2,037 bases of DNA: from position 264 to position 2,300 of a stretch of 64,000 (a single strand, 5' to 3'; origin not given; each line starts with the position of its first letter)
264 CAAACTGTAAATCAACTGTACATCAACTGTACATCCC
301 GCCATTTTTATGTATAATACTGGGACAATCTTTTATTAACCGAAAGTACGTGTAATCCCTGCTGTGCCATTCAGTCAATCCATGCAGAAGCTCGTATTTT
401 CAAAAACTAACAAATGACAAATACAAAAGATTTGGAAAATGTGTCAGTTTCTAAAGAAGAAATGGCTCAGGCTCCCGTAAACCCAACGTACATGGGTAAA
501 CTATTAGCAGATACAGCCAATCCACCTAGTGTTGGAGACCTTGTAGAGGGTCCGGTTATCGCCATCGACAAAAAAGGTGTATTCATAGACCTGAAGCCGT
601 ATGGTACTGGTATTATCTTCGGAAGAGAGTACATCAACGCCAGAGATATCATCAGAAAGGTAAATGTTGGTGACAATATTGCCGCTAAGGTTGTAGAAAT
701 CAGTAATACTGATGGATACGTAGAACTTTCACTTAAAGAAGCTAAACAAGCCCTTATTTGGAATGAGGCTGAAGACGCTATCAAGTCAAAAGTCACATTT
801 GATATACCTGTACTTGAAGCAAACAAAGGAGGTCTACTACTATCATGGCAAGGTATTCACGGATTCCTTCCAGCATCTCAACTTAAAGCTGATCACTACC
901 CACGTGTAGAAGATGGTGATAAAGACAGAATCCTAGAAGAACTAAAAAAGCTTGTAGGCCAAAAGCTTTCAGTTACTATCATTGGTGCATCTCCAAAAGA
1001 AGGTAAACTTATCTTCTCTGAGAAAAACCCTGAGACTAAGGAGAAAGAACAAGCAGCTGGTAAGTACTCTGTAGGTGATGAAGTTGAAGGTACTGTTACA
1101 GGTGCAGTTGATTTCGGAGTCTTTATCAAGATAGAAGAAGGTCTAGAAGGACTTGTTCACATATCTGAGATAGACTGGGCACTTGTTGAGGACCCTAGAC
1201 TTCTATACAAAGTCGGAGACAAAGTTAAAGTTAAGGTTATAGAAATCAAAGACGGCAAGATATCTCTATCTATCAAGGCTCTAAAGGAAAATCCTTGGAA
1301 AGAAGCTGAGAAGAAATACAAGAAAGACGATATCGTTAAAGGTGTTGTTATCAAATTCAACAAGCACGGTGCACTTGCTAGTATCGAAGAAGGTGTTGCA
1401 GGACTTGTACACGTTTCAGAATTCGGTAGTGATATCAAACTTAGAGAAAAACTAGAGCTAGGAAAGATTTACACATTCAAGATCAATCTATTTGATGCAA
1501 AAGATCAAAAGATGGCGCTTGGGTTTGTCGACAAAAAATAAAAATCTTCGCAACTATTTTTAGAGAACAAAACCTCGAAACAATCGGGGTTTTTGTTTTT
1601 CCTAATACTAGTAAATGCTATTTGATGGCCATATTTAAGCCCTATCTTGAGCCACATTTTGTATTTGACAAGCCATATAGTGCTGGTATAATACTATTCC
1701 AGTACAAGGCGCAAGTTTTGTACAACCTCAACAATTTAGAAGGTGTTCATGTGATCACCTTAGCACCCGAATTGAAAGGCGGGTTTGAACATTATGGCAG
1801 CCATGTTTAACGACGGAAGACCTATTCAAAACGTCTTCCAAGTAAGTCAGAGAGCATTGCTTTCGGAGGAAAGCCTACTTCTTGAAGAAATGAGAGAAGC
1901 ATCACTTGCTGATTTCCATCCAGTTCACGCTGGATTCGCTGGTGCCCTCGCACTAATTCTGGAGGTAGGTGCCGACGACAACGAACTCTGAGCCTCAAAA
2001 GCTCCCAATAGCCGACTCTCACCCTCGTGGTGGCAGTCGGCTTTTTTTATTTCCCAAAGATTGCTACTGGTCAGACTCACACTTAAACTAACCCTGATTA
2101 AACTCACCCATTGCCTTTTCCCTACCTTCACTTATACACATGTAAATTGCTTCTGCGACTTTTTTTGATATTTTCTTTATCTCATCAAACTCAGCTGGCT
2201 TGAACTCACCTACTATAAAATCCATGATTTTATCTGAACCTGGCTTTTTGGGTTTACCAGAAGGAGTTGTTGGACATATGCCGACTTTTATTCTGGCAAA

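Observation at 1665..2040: Orphan high-signal transcription unit between rpsA and pth: candidate ncRNA or 68-aa acidic protein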

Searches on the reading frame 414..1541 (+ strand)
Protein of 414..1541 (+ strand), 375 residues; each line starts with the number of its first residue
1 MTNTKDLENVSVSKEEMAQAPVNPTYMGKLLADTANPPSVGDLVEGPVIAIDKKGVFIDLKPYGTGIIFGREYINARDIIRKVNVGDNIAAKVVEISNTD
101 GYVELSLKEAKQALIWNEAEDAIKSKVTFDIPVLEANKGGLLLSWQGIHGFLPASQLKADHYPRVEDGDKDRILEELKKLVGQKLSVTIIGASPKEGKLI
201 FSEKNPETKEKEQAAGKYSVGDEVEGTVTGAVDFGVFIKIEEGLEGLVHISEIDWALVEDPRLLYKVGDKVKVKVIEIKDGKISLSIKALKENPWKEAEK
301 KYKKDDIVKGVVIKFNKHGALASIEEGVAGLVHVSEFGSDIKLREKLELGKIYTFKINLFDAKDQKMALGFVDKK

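Call 7: search_protein_families(library=pfam, proteins=[window:414-1541:+], max_evalue=1)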
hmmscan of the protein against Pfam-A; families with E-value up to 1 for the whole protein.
window:414-1541:+ (375 aa): 9 families
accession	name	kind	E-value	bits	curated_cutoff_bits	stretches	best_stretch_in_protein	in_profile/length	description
PF00575.29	S1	-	1.8e-41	140.8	22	4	219-288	3-74/74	S1 RNA binding domain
PF23459.1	S1_RRP5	-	2.8e-08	34.6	27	2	221-282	4-65/72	RRP5 S1 domain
PF21543.3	CvfB_2nd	-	3.6e-08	33.7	27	1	223-288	16-75/76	Virulence regulatory factor CvfB, second domain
PF24685.1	OB_RRP5_4th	-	0.00032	21.1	31.5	0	244-279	37-72/92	RRP5 OB-fold domain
PF02599.21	CsrA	-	0.00072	19.9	27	1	267-291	14-38/53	Global regulator protein family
PF17092.11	PCB_OB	-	0.00089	20.4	27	0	31-86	22-77/111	Penicillin-binding protein OB-like domain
PF21710.3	Spt6_S1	-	0.0016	19.1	27.5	0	235-287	31-84/91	Spt6, S1/OB domain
PF13509.12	S1_2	-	0.038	14.6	21.8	0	224-254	5-35/61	S1 domain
PF20827.2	PCF11_charged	-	0.25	11.7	25.3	1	259-318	64-124/162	PCF11, charged region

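Call 12: find_related_loci(query=window:414-1541:+, collection=genome_contigs, flank=4000)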
Query window:414-1541:+ (375 aa) in genome_contigs; peptide patterns used: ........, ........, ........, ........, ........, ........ (x = any residue, [..] = any of these).
215 stretches matched a pattern; 120 encode a relative of the query (tblastn E <= 1e-3); the best 80 are kept; 80 distinct loci.
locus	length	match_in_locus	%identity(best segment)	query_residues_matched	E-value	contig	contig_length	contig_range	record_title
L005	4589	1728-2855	86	1-375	0e+0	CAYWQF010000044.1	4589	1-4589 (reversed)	MAG TPA_asm: uncultured Candidatus Saccharibacteria bacterium isolate SRP292972_co3_134 genome assembly, contig: NODE_62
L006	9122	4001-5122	88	1-375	0e+0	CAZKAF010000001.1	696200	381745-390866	MAG TPA_asm: uncultured Candidatus Saccharibacteria bacterium isolate SRP344714_co1_229 genome assembly, contig: NODE_5_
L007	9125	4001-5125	86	1-375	0e+0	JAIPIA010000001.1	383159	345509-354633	MAG: Candidatus Paceibacterota bacterium isolate Tobar12.5m-G42 Tobar12-5m-C10, whole genome shotgun sequence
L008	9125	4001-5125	85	1-375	0e+0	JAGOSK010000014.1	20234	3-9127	MAG: Candidatus Paceibacterota bacterium isolate Gw_Eff_bin_316 Gw_Eff_5531_length_20234_cov_25.566967, whole genome sho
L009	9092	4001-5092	86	12-375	0e+0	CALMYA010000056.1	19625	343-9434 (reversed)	MAG TPA_asm: uncultured bacterium isolate SRR6158316_bin.29_CONCOCT_v1.1_MAG genome assembly, contig: ERZ1749643.334, wh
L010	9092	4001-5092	87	12-375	0e+0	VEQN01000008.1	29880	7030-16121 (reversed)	MAG: Candidatus Taylorbacteria bacterium isolate ZLKRG15 NODE_1214_length_29880_cov_4.568615, whole genome shotgun seque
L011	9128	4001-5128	79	8-375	0e+0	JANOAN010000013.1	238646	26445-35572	MAG: bacterium isolate VAR_18_metabat_30 VAR_18_k141_422021, whole genome shotgun sequence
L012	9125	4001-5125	79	11-375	0e+0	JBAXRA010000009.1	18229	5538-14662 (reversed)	MAG: bacterium isolate ELA571 MAG571_9, whole genome shotgun sequence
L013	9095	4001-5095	84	10-375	0e+0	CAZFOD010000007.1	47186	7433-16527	MAG TPA_asm: uncultured Candidatus Saccharibacteria bacterium isolate SRP150892_co2_66 genome assembly, contig: NODE_828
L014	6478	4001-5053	83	25-375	0e+0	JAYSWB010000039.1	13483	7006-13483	MAG: bacterium isolate GFS_12865 GFS_12865_38, whole genome shotgun sequence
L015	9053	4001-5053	82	25-375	0e+0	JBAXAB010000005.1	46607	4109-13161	MAG: bacterium isolate ELA130 MAG130_5, whole genome shotgun sequence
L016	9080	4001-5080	84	16-375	0e+0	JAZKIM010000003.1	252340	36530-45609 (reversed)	MAG: Patescibacteria group bacterium isolate ADI_DC_SW_02_SPN_11032020-bin031_1 DCSW02SPN_B031_1_000000000003, whole gen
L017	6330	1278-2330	85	25-375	0e+0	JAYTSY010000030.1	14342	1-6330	MAG: bacterium isolate GFS_5288 GFS_5288_29, whole genome shotgun sequence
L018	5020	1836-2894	84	23-375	0e+0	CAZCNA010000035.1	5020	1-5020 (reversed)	MAG TPA_asm: uncultured Candidatus Saccharibacteria bacterium isolate SRP220891_co5_247 genome assembly, contig: NODE_16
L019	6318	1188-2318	79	1-374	0e+0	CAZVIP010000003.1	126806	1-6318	MAG TPA_asm: uncultured Candidatus Saccharibacteria bacterium isolate SRP301943_co4_11 genome assembly, contig: NODE_3_l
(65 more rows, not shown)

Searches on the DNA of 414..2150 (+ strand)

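Call 4: search_rna_families(source=window, start=1500, end=2150, threshold=evalue, max_evalue=10, show_alignments=4)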
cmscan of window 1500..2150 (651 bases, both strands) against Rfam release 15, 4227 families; matches with E-value up to 10: 9.
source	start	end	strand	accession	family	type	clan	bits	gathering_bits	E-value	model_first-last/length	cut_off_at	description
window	1533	1621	-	RF01770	rimP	Cis-reg; leader;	-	22.1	47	0.39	1-102/102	no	Gammaprotebacteria rimP leader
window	1544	1636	+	RF01770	rimP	Cis-reg; leader;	-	22.1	47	0.4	1-102/102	no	Gammaprotebacteria rimP leader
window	1540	1605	+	RF02362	Yfr10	Gene; sRNA;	-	19.3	43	3.4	1-78/78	no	Cyanobacterial functional RNA 10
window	1510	1602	+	RF01772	rnk_pseudo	Cis-reg; leader;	-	17.2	55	2.9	1-108/108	no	Pseudomonas rnk leader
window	1568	1594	+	RF02701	PsrR1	Gene; sRNA;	-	16.7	42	2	50-79/79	no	Photosynthesis regulatory RNA1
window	1532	1599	+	RF01859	Phe_leader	Cis-reg; leader;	-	15.8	55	8.3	1-125/125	no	Phenylalanine leader peptide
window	1522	1574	-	RF01926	mir-981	Gene; miRNA;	-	14.3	51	0.77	15-72/86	no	mir-981 microRNA precursor family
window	1901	1992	+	RF02301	TtnuCD25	Gene; snRNA; snoRNA; CD-box;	-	13.4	85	5.1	1-89/89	no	Tetrahymena snoRNA TtnuCD25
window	1500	1601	-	RF02760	sR035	Gene; sRNA;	-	9.1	233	7.5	1-144/206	3'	sR035 sRNA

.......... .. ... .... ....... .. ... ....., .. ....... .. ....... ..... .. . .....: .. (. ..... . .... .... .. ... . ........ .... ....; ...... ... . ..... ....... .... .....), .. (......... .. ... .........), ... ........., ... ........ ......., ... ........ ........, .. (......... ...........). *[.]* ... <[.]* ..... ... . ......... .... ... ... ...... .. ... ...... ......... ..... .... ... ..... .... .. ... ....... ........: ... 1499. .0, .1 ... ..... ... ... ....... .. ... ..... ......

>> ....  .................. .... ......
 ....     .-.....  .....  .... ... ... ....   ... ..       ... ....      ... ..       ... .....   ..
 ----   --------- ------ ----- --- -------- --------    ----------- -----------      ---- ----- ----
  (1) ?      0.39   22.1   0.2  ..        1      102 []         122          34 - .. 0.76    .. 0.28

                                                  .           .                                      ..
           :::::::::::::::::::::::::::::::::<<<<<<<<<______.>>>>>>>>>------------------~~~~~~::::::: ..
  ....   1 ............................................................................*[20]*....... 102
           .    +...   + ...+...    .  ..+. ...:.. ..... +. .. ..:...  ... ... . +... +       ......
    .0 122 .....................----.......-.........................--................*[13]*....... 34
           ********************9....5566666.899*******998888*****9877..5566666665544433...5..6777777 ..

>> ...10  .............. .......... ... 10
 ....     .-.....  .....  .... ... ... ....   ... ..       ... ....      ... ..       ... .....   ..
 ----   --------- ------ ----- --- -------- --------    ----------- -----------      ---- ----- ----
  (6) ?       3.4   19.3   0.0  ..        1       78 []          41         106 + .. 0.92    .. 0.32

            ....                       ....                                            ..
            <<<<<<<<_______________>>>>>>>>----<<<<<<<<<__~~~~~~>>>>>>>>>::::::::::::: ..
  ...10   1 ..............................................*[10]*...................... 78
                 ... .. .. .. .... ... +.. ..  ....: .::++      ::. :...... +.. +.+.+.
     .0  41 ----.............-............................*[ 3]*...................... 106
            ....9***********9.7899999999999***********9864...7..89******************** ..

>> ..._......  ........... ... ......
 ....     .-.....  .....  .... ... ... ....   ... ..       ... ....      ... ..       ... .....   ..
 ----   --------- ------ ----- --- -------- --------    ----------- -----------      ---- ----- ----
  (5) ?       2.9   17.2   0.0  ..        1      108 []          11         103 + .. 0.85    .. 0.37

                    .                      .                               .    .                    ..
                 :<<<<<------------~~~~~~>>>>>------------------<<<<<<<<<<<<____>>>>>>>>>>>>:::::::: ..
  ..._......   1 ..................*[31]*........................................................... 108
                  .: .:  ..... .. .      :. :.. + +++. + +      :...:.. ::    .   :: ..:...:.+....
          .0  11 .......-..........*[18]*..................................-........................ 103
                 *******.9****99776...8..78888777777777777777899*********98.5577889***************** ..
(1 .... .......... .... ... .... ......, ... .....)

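Call 21: search_rna_families(sources=[L006, L007, L008, L009, L010], threshold=gathering)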
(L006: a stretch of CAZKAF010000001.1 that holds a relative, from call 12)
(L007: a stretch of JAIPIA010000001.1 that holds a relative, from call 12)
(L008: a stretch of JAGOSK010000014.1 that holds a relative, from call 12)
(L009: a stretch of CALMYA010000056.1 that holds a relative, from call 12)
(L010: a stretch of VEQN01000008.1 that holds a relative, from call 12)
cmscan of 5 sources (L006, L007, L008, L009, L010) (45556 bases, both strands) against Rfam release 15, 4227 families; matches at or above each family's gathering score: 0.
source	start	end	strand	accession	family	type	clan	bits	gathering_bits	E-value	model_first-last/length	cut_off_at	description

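Call 77: search_dna_similar(query=window:1660-2050:+, collection=phages, mode=distant, max_evalue=0.01, max_rows=5)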
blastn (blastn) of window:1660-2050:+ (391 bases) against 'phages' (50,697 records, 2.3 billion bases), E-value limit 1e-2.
No match.

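Call 78: search_dna_similar(query=window:1660-2050:+, collection=plasmids, mode=distant, max_evalue=0.01, max_rows=5)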
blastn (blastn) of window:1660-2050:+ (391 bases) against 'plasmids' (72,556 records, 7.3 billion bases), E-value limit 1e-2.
No match.

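Call 83: search_rna_families(source=L013, start=5050, end=5560, threshold=evalue, max_evalue=10, show_alignments=2)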
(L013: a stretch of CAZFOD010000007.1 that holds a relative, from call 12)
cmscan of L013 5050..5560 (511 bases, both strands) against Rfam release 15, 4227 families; matches with E-value up to 10: 21.
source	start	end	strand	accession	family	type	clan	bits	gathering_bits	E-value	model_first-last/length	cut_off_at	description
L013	5059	5135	+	RF02747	FtrA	Gene; sRNA;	-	24.7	134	0.25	1-111/111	no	Francisella sRNA A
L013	5097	5210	-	RF02502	Atu_C8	Gene; sRNA;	-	20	50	0.21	1-122/122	no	Rhizobiales sRNA Atu_C8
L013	5051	5146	+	RF02502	Atu_C8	Gene; sRNA;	-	20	50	0.22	1-122/122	no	Rhizobiales sRNA Atu_C8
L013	5096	5141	-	RF04343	Plastid-psbA-2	Cis-reg;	CL00153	19.4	55.8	0.5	1-60/60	no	Plastid-psbA-2 3UTR RNA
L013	5099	5140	-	RF03469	mir-1179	Gene; miRNA;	-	19.3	80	0.33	1-82/82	no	mir-1179 microRNA precursor family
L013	5109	5141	+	RF00489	ctRNA_p42d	Gene; antisense;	-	18.6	50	0.26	1-46/46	no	ctRNA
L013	5078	5139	+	RF02371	PyrG_leader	Cis-reg; leader;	-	18.6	65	7.4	1-78/78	no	PyrG leader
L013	5106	5150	-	RF00506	Thr_leader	Cis-reg; leader;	-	17.8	55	0.83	1-118/118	no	Threonine operon leader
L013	5100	5185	-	RF01480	rli52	Cis-reg;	-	17.5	70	5.8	1-95/95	no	Listeria sRNA rli52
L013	5111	5132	+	RF02591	Spy1786666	Gene; sRNA;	-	15.6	64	2.9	65-86/87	no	S. pyogenes small RNA 1786666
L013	5107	5138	-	RF02054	STnc420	Gene; sRNA;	-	15.5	70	4.4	22-54/58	no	Salmonella enterica sRNA STnc420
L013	5093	5134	-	RF00032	Histone3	Cis-reg;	-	14.9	34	0.5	1-46/46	no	Histone 3' UTR stem-loop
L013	5100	5136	-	RF00489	ctRNA_p42d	Gene; antisense;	-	14.7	50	3.7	1-46/46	no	ctRNA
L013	5104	5153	-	RF02082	STnc540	Gene; sRNA;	-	14.6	38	1.4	97-145/202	no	Enterobacterial sRNA STnc540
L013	5104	5149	-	RF00106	RNAI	Gene; antisense;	-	13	47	9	1-102/102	no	RNAI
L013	5100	5134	-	RF00519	suhB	Gene; sRNA;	CL00108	12.8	41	6.6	1-77/77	no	Makes More Granules Regulator RNA (mmgR)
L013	5050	5139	+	RF02376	antisense_SR1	Gene; sRNA;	-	11.5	45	9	113-210/210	5'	SR1 sRNA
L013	5359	5424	-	RF02246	Six3os1_1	Gene; lncRNA;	-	10.5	50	8.6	1-87/87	no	Six3os1 conserved region 1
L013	5284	5376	+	RF02166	PVT1_3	Gene; lncRNA;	-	10.1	45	3.7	1-95/95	no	Pvt1 oncogene conserved region 3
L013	5404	5499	+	RF01734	Fluoride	Cis-reg; riboswitch;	-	10.1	34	6.3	1-64/64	no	Fluoride riboswitch aptamer (crcB RNA motif)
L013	5050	5270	-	RF02041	HOTTIP_2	Gene; lncRNA;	-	5.6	80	4.1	1-173/374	3'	HOXA transcript at the distal tip, conserved region 2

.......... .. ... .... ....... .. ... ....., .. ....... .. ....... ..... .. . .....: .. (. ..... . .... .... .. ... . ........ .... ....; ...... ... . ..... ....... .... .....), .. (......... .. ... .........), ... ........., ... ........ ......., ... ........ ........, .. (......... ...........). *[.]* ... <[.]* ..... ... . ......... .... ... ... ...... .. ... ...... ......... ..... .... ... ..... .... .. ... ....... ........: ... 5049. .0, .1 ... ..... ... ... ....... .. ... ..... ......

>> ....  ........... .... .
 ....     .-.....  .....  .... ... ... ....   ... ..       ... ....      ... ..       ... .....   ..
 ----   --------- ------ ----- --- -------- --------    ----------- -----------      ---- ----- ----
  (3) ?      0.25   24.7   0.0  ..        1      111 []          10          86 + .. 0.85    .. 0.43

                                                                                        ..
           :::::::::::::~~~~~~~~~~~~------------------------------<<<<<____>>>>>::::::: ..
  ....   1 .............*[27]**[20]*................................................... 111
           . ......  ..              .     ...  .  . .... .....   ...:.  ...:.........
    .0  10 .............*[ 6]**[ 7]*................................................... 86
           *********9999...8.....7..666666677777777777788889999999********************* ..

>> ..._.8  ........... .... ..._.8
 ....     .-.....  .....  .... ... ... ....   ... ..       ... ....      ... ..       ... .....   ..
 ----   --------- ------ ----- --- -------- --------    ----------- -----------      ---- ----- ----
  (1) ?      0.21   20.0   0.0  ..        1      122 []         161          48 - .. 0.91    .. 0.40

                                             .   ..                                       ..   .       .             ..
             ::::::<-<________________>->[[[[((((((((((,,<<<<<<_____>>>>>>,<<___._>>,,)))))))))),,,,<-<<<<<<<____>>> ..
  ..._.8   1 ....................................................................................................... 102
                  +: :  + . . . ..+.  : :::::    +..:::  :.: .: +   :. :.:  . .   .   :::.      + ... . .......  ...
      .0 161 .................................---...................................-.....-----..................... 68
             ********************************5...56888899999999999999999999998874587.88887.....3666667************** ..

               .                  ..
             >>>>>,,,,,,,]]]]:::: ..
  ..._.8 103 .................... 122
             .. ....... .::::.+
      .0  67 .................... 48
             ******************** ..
